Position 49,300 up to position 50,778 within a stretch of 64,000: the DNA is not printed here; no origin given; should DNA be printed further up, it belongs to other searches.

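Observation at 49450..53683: Tandem triplication of an uncharacterised GH42-like TIM-barrel family that appears to lack the canonical nucleophile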

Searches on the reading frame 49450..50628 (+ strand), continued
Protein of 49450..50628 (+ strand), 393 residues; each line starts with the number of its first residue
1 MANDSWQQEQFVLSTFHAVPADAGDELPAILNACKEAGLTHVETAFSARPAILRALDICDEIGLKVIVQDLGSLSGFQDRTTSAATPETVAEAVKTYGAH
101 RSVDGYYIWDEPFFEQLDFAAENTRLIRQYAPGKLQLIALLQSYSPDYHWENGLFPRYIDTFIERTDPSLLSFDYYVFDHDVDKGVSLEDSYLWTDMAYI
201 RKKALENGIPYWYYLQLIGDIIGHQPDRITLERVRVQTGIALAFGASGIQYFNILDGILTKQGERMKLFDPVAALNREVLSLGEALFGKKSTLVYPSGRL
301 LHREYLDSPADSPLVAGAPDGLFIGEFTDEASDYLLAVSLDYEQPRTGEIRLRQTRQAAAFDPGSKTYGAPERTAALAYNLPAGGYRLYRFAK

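Call 27: search_solved_structures(query=A3, max_evalue=1, show_alignments=5)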
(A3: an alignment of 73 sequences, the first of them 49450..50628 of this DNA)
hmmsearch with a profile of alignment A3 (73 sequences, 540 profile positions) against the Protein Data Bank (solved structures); distinct sequences matched with E-value up to 1: 27.
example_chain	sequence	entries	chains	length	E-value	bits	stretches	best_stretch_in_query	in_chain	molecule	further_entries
5xb7_A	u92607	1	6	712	3.2e-06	29.1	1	260-321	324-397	Beta-galactosidase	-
3tts_A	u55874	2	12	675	2.1e-05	26.4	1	201-322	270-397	Beta-galactosidase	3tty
4lx4_A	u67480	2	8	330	0.0019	20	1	78-166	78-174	Endoglucanase(Endo-1,4-beta-glucanase)protein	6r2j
6lvw_A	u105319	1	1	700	0.0041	18.8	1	239-309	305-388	Beta-galactosidase Bga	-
8kc8_A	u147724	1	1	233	0.0082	17.8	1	55-96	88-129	De novo design protein -T11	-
6t5o_AAA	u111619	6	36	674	0.016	16.9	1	49-145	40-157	Glyco_hydro_42M domain-containing protein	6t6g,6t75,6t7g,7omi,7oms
7x87_A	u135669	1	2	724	0.019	16.6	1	246-309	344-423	Beta-galactosidase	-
7vkz_A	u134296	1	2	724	0.021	16.5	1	253-309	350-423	beta-1,2-glucosyltransferase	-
7vkx_A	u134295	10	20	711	0.023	16.4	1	254-309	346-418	beta-1,2-glucosyltransferase | Beta-galactosidase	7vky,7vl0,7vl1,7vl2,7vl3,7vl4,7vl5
7vkw_A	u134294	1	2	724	0.023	16.4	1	254-309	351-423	beta-1,2-glucosyltransferase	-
6d1p_A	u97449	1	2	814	0.029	16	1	52-132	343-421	Glycosyl hydrolases family 2, sugar binding domain protein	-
1vrx_A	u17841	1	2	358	0.032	15.9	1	52-179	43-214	ENDOCELLULASE E1 FROM A. CELLULOLYTICUS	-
1ece_A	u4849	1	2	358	0.032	15.9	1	52-179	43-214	ENDOCELLULASE E1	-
8fc0_A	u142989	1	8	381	0.039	15.6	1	54-142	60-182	CelE2 (Fragment)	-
6d7j_A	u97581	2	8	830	0.079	14.6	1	52-132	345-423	Beta-Glucuronidase | Glycosyl hydrolase family 2, TIM barrel domain protein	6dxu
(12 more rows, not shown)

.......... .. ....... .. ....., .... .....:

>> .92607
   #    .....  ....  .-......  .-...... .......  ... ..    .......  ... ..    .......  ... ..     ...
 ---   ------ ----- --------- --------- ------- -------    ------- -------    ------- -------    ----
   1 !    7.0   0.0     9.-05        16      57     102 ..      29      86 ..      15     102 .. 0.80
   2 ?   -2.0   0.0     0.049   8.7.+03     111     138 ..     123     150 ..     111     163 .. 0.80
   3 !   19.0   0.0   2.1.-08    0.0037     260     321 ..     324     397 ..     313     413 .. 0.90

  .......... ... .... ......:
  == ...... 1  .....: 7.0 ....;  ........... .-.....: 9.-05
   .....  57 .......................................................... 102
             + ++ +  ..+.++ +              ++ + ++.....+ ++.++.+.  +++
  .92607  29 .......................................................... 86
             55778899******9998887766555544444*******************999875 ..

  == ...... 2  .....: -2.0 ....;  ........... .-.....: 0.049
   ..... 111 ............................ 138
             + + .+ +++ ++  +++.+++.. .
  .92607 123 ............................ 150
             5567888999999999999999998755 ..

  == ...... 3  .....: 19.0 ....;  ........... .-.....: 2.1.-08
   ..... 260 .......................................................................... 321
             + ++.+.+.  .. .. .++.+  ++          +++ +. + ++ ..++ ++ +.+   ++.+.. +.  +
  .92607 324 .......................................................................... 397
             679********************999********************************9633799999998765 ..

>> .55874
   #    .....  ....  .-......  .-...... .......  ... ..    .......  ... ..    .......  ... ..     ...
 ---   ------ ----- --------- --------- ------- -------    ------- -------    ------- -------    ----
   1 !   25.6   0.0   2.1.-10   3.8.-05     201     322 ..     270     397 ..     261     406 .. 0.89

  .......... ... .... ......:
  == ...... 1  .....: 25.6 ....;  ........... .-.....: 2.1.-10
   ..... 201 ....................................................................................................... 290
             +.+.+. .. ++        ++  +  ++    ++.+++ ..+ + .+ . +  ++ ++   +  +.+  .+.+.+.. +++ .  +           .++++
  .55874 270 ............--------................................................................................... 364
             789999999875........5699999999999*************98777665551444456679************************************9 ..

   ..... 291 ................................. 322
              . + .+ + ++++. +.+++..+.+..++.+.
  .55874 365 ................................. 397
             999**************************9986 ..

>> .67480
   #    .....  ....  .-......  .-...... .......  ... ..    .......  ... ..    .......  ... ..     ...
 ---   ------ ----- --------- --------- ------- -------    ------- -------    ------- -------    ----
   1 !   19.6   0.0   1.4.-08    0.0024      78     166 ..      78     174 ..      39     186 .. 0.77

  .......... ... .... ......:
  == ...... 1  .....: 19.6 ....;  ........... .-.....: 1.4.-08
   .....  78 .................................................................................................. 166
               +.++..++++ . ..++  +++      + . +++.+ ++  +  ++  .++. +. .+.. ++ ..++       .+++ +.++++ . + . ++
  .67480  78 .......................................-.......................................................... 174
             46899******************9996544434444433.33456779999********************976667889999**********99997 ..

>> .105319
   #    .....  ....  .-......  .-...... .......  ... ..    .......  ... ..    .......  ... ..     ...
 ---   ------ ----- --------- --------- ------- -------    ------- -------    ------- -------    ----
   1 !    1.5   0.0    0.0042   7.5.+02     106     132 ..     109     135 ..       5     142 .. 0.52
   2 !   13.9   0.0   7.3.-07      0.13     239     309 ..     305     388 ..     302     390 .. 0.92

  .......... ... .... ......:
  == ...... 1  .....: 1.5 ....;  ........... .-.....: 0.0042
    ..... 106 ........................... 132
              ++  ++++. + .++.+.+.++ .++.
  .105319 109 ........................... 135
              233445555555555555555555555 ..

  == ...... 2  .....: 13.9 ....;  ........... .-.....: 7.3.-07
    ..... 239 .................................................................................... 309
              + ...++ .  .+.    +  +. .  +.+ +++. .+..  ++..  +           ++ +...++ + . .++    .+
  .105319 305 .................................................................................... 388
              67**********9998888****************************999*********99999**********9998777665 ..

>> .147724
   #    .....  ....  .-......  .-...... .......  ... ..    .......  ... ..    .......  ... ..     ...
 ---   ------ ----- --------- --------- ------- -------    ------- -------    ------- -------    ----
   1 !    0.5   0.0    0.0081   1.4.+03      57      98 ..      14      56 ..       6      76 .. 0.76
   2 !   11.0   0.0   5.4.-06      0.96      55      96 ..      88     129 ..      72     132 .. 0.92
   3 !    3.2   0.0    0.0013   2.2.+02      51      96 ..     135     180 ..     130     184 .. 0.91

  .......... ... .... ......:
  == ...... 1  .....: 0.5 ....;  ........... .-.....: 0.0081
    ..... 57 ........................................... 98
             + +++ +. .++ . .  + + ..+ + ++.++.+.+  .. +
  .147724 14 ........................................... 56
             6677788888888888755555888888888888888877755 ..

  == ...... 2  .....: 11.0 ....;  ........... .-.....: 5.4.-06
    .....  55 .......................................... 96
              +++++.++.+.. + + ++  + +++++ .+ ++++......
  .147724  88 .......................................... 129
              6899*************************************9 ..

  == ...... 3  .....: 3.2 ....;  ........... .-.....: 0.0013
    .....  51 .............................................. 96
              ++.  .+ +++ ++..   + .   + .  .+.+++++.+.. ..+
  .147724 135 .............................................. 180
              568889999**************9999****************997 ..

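Call 34: find_related_loci(query=A2, collection=genome_contigs, flank=10000)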
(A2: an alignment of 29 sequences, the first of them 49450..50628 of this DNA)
Query A2 (393 aa) in genome_contigs; peptide patterns used: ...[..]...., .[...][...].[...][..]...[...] (x = any residue, [..] = any of these).
159 stretches matched a pattern; 148 encode a relative of the query (tblastn E <= 1e-3); the best 80 are kept; 80 distinct loci.
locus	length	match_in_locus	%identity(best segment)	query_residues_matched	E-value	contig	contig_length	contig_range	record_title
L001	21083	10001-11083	45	6-362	2e-97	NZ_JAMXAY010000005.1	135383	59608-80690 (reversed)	Parapedobacter soli strain KCTC 12984 Scaffold5, whole genome shotgun sequence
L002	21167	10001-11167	43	6-389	2e-90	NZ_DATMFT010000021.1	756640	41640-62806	MAG: Parapedobacter sp. isolate SMAG_U13470 k141_225057, whole genome shotgun sequence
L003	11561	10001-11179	37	3-390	2e-86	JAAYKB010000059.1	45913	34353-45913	MAG: Clostridiales bacterium isolate AS10tlH2TH_371 64860_AS10, whole genome shotgun sequence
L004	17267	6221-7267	40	10-353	6e-73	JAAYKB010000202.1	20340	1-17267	MAG: Clostridiales bacterium isolate AS10tlH2TH_371 132128_AS10, whole genome shotgun sequence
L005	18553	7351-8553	32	2-389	1e-61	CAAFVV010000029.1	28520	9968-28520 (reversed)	MAG TPA_asm: Clostridia bacterium, isolate HGM12789, WGS project CAAFVV010000000 data, contig: SRS475566_8_k119_141776,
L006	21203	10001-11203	32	2-389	4e-61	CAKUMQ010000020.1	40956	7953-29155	MAG: uncultured Eubacteriales bacterium isolate REFINED_METABAT215_TOP10_CONTIGS_1500_ASSEMBLY_K77_MERGED__Hadza_MoBio_h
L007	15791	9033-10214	30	5-391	2e-55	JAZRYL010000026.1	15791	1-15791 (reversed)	MAG: Clostridia bacterium isolate T1900044950_TA20190003.MAGScoT_cleanbin_000006 SGB_3589_k141_1475664, whole genome sho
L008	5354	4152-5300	31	6-358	3e-51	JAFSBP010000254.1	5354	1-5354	MAG: Lachnospiraceae bacterium isolate RGIG2994 Goat_Rectum-3__c524458, whole genome shotgun sequence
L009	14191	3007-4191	31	1-392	9e-51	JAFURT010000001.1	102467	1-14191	MAG: Clostridia bacterium isolate RGIG4766 Roe_deer_Rectum.Co__c94466, whole genome shotgun sequence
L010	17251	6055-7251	33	6-389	9e-54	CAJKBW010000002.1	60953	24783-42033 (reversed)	MAG TPA_asm: uncultured Ruminococcaceae bacterium isolate ERR1600664-bin.7 genome assembly, contig: NODE_632_length_6095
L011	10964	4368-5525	30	8-389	2e-50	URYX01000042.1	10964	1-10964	uncultured Ruminococcaceae bacterium isolate UMGS1487 genome assembly, contig: NODE_1668_length_10964_cov_4.137868, whol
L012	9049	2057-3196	30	6-357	1e-49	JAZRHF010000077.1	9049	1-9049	MAG: Clostridia bacterium isolate T1900045484_YK20190178.MAGScoT_cleanbin_000022 SGB_7333_k141_2402561, whole genome sho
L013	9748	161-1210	31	5-343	6e-49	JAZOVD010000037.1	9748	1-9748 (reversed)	MAG: Eubacteriales bacterium isolate T1900045528_YK20190222.MAGScoT_cleanbin_000009 SGB_7714_k141_708420, whole genome s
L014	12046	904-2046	29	5-355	5e-48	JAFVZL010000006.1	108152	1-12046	MAG: Clostridia bacterium isolate RGIG5535 Sheep_Colon.Co__c216821, whole genome shotgun sequence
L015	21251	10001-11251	30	5-390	7e-48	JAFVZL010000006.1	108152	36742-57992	MAG: Clostridia bacterium isolate RGIG5535 Sheep_Colon.Co__c216821, whole genome shotgun sequence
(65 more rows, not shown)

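Call 40: search_protein_families(library=pfam, alignment_id=A4, max_evalue=0.00001)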
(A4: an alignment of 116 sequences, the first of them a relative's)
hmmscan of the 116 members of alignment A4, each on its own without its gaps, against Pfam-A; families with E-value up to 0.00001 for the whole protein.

A. member 1, L001:7807-9567:+ (587 aa): 2 families
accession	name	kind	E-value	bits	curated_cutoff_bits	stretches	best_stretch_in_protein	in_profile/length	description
PF07980.17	SusD_RagB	-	1.8e-49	169.4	23.1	1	327-587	37-297/297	SusD family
PF14322.12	SusD-like_3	-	1.1e-13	52.3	27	1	22-204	1-162/191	Starch-binding associating with outer membrane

B. families by the number of members that match (of 116 scanned): 106 families (the first 25 are shown)
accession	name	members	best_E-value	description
PF00892.27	EamA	5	6e-32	EamA-like transporter family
PF01408.29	GFO_IDH_MocA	4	4.8e-25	Oxidoreductase family, NAD-binding Rossmann fold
PF12833.13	HTH_18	4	1e-23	Helix-turn-helix domain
PF00392.27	GntR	4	2.8e-20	Bacterial regulatory proteins, gntR family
PF00165.29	HTH_AraC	4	2e-17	Bacterial regulatory helix-turn-helix proteins, AraC family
PF00155.27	Aminotran_1_2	4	2e-12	Aminotransferase class I and II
PF03747.19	ADP_ribosyl_GH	3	7.5e-38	ADP-ribosylglycohydrolase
PF22725.1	GFO_IDH_MocA_C3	3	5.5e-26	GFO/IDH/MocA C-terminal domain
PF02894.22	GFO_IDH_MocA_C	3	5.8e-11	Oxidoreductase family, C-terminal alpha/beta domain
PF02311.25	AraC_binding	3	9.2e-10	AraC-like ligand binding domain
PF03447.22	NAD_binding_3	3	6.3e-09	Homoserine dehydrogenase, NAD binding domain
PF01235.23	Na_Ala_symp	2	5.1e-122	Sodium:alanine symporter family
PF00425.24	Chorismate_bind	2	1.9e-93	chorismate binding enzyme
PF07980.17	SusD_RagB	2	5.3e-50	SusD family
PF01512.22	Complex1_51K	2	6e-43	Nuo51 FMN-binding domain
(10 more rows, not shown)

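Call 41: find_encoding_contigs(protein=P0005, flank=10000, max_places=2)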
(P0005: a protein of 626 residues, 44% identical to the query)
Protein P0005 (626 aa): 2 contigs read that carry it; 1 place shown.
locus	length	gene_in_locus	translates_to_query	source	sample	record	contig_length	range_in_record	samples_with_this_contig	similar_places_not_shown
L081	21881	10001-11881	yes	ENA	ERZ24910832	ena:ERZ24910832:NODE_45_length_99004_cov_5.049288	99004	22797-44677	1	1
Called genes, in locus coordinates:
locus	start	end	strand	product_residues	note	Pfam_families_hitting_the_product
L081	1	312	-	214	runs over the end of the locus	PF00657:Lipase_GDSL (weak), PF13472:Lipase_GDSL_2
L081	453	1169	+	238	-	PF00557:Peptidase_M24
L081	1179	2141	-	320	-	PF08240:ADH_N, PF00107:ADH_zinc_N, PF13602:ADH_zinc_N_2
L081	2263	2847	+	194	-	PF00027:cNMP_binding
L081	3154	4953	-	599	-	PF02776:TPP_enzyme_N, PF00205:TPP_enzyme_M, PF02775:TPP_enzyme_C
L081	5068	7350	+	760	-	PF00395:SLH, PF00933:Glyco_hydro_3, PF01915:Glyco_hydro_3_C (weak)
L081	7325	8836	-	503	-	-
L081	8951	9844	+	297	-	PF02311:AraC_binding, PF03079:ARD (weak), PF07883:Cupin_2 (weak), PF00165:HTH_AraC, PF12833:HTH_18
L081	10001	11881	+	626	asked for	PF08329:ChitinaseA_N (faint)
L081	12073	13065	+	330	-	PF00528:BPD_transp_1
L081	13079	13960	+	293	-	-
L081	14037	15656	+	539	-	PF01547:SBP_bac_1, PF13416:SBP_bac_8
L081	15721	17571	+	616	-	PF02743:dCache_1, PF06580:His_kinase, PF02518:HATPase_c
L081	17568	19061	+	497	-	PF00072:Response_reg, PF00165:HTH_AraC, PF12833:HTH_18, PF00165:HTH_AraC (weak)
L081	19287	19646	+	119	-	-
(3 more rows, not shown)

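Call 42: find_encoding_contigs(protein=P0006, flank=10000, max_places=1)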
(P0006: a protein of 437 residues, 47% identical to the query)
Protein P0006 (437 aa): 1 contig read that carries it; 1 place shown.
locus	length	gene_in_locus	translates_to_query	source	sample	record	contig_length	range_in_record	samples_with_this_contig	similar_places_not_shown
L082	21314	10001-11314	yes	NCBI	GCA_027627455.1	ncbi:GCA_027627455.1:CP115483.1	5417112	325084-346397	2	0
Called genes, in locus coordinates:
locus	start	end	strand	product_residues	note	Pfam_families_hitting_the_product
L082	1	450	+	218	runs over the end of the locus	PF04542:Sigma70_r2, PF08281:Sigma70_r4_2, PF04545:Sigma70_r4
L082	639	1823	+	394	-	PF04773:FecR, PF16344:FecR_C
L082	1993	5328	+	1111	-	PF07660:STN (faint), PF13620:CarboxypepD_reg (weak), PF13715:CarbopepD_reg_2, PF07715:Plug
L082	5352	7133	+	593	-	PF14322:SusD-like_3, PF07980:SusD_RagB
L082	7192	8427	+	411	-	PF14307:Glyco_tran_WbsX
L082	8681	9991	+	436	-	-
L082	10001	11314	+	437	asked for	-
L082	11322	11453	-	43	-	-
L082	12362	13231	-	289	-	PF00149:Metallophos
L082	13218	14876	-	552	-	PF14322:SusD-like_3, PF07980:SusD_RagB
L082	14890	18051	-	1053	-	PF07660:STN, PF13715:CarbopepD_reg_2 (weak), PF07715:Plug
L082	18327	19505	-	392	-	PF04773:FecR, PF16344:FecR_C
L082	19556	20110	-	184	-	PF07638:Sigma70_ECF, PF04542:Sigma70_r2, PF08281:Sigma70_r4_2, PF04545:Sigma70_r4 (weak)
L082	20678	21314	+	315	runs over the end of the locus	PF12784:PDDEXK_2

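Call 55: find_encoding_contigs(protein=P0010, flank=10000, max_places=1)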
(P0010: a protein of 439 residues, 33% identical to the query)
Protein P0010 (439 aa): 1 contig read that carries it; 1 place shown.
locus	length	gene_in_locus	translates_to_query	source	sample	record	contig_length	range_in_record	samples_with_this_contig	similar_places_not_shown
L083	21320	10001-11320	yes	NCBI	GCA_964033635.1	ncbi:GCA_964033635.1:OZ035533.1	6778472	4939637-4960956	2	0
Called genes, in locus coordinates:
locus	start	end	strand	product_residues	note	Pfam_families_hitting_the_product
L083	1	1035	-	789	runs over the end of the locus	PF12704:MacB_PCD, PF02687:FtsX, PF12704:MacB_PCD, PF02687:FtsX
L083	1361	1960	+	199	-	PF07638:Sigma70_ECF (faint), PF14493:HTH_40 (faint), PF04542:Sigma70_r2, PF08281:Sigma70_r4_2, PF04545:Sigma70_r4 (weak)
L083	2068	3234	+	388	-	PF04773:FecR, PF16344:FecR_C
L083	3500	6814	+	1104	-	PF07660:STN (faint), PF13620:CarboxypepD_reg, PF13715:CarbopepD_reg_2, PF07715:Plug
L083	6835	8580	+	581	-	PF14322:SusD-like_3, PF07980:SusD_RagB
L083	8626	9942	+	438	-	-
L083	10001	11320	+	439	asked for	-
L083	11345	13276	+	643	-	PF07944:Beta-AFase-like_GH127_cat, PF20736:Glyco_hydro127M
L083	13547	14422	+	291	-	PF07883:Cupin_2 (weak), PF12833:HTH_18, PF00165:HTH_AraC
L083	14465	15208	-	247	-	PF00106:adh_short, PF08659:KR, PF13561:adh_short_C2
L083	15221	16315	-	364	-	PF01244:Peptidase_M19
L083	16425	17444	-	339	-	PF02737:3HCDH_N, PF00725:3HCDH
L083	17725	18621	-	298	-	PF07883:Cupin_2 (weak), PF12833:HTH_18, PF00165:HTH_AraC (weak)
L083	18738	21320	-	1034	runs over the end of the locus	PF17128:DUF5107, PF13432:TPR_16 (faint), PF07719:TPR_2 (faint), PF14559:TPR_19 (faint)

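Call 56: find_encoding_contigs(protein=P0008, flank=10000, max_places=1)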
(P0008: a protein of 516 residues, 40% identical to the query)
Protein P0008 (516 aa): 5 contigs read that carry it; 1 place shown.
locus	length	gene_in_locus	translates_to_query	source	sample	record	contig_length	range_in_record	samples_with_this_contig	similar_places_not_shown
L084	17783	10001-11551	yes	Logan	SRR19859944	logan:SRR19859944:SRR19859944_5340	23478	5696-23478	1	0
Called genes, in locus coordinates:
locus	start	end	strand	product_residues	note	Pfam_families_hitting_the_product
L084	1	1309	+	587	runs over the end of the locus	PF14322:SusD-like_3, PF07980:SusD_RagB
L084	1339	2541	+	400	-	PF14307:Glyco_tran_WbsX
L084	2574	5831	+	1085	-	PF17132:Glyco_hydro_106, PF02837:Glyco_hydro_2_N (faint), PF22666:Glyco_hydro_2_N2 (weak)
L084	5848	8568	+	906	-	-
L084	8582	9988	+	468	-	PF03629:SASA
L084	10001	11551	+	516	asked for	-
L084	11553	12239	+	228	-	PF00657:Lipase_GDSL (weak), PF13472:Lipase_GDSL_2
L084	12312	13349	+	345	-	PF00392:GntR, PF13377:Peripla_BP_3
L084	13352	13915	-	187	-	PF13590:DUF4136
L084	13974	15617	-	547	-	PF00795:CN_hydrolase, PF02540:NAD_synthase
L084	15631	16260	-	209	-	PF13568:OMP_b-brl_2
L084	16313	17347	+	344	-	PF25594:GldB_lipo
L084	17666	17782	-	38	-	?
